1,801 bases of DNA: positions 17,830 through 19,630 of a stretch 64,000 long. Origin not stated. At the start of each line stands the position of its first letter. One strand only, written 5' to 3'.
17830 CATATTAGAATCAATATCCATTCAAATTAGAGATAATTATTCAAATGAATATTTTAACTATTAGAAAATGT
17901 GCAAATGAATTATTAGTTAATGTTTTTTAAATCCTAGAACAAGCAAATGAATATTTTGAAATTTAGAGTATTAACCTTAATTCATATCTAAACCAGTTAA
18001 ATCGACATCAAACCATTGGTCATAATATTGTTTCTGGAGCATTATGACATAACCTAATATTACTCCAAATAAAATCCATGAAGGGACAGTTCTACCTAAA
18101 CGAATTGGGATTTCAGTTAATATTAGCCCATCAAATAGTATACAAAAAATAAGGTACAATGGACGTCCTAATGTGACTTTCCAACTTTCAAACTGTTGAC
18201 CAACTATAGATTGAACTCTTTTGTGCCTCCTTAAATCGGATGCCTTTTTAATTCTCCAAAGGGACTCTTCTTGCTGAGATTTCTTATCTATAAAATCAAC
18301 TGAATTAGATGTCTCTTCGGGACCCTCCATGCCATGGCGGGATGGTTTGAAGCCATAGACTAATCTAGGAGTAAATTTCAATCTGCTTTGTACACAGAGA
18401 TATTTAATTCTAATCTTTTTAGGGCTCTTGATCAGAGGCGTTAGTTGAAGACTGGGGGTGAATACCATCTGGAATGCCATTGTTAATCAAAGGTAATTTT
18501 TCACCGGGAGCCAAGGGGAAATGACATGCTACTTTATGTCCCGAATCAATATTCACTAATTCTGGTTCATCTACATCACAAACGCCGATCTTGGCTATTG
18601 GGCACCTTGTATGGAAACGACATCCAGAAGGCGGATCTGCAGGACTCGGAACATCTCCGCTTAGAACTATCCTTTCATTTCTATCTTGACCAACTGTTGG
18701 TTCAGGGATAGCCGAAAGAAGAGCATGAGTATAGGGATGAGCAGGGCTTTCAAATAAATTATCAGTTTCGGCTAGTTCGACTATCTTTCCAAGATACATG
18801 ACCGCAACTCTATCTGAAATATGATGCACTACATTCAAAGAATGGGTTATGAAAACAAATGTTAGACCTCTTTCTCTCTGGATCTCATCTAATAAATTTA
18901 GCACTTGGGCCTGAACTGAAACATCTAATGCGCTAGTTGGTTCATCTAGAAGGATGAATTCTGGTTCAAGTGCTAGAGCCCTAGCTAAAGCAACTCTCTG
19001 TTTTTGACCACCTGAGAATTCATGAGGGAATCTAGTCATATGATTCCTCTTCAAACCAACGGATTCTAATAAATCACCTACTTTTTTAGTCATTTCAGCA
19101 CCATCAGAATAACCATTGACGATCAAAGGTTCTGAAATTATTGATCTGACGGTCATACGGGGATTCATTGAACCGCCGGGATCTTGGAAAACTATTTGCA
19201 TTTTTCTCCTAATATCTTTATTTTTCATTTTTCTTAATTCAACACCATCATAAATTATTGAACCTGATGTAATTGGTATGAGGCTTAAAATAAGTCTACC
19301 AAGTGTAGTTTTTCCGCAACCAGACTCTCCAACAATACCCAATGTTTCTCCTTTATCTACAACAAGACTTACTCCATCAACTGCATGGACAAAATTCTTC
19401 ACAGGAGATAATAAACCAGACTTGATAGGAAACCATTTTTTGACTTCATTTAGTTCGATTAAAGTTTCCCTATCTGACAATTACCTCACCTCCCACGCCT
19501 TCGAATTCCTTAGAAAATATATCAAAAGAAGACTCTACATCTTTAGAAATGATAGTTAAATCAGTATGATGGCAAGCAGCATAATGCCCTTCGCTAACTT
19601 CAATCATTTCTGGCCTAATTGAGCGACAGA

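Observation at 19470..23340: Peptide ABC importer with membrane-like insertions inside one ATPase and one permease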

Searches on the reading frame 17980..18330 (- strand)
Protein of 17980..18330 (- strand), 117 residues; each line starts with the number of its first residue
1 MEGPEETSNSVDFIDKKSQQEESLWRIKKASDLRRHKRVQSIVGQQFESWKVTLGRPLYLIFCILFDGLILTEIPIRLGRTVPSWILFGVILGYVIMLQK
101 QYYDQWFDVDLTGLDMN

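Call 23: search_protein_families(library=pfam, proteins=[window:17980-18330:-], max_evalue=10)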
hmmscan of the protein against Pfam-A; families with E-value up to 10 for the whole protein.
seq(117 aa): 0 families

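Call 50: find_homologous_proteins(query=window:17980-18330:-, max_evalue=0.001)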
Query seq(117 aa) (117 aa): 10 proteins with E <= 0.001 among 11 candidates.
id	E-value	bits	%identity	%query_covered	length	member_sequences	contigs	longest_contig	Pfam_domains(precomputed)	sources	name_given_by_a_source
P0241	5.6e-71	254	97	100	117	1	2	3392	-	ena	-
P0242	6.3e-70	251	97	100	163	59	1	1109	-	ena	-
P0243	1.7e-61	223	82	100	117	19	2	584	-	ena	-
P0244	3.6e-61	222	82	100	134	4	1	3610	-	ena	-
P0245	1.8e-58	214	79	100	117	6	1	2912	-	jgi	jgi:hypothetical protein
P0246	4.3e-55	203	77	100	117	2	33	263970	-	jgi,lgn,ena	-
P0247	7.3e-53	196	74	100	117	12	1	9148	-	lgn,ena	-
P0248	8.9e-52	192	72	100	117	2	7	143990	-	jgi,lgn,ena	jgi:hypothetical protein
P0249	7.2e-26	108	45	99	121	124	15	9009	-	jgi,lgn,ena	-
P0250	6.5e-25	105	44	97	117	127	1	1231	-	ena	-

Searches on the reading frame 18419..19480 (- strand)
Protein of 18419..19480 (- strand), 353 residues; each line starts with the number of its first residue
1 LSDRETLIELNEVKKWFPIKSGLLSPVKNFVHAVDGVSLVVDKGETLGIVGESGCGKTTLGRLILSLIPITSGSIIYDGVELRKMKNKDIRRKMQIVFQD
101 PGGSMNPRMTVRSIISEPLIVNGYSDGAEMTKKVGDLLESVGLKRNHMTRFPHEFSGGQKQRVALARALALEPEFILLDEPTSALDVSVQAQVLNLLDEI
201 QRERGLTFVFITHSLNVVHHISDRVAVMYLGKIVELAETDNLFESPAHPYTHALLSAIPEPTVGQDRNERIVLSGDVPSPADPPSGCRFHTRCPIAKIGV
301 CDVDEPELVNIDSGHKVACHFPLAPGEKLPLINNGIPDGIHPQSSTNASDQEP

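Call 3: search_protein_families(library=pfam, proteins=[window:18419-19480:-], max_evalue=0.01)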
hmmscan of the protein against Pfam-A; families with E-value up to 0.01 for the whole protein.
window:18419-19480:- (353 aa): 7 families
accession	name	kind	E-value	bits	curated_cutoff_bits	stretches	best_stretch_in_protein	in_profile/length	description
PF00005.33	ABC_tran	-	5.9e-34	118.1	25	1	35-183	2-137/137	ABC transporter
PF08352.17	oligo_HPY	-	5.7e-19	68.7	27.1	1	234-297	1-62/65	Oligopeptide/dipeptide transporter, C-terminal region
PF13304.12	AAA_21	-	9.8e-10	39.4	27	1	152-218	235-303/304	AAA domain, putative AbiEii toxin, Type IV TA system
PF02463.25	SMC_N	-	2.6e-07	30.7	40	1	47-228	27-212/220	RecF/RecN/SMC N terminal domain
PF13401.12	AAA_22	-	0.00017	22.3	27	1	49-211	10-121/130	AAA domain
PF00004.35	AAA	-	0.0014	19.5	21.2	0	49-216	3-112/131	ATPase family associated with various cellular activities (AAA)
PF07728.20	AAA_5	-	0.004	17.6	22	0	49-68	4-23/139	AAA domain (dynein-related subfamily)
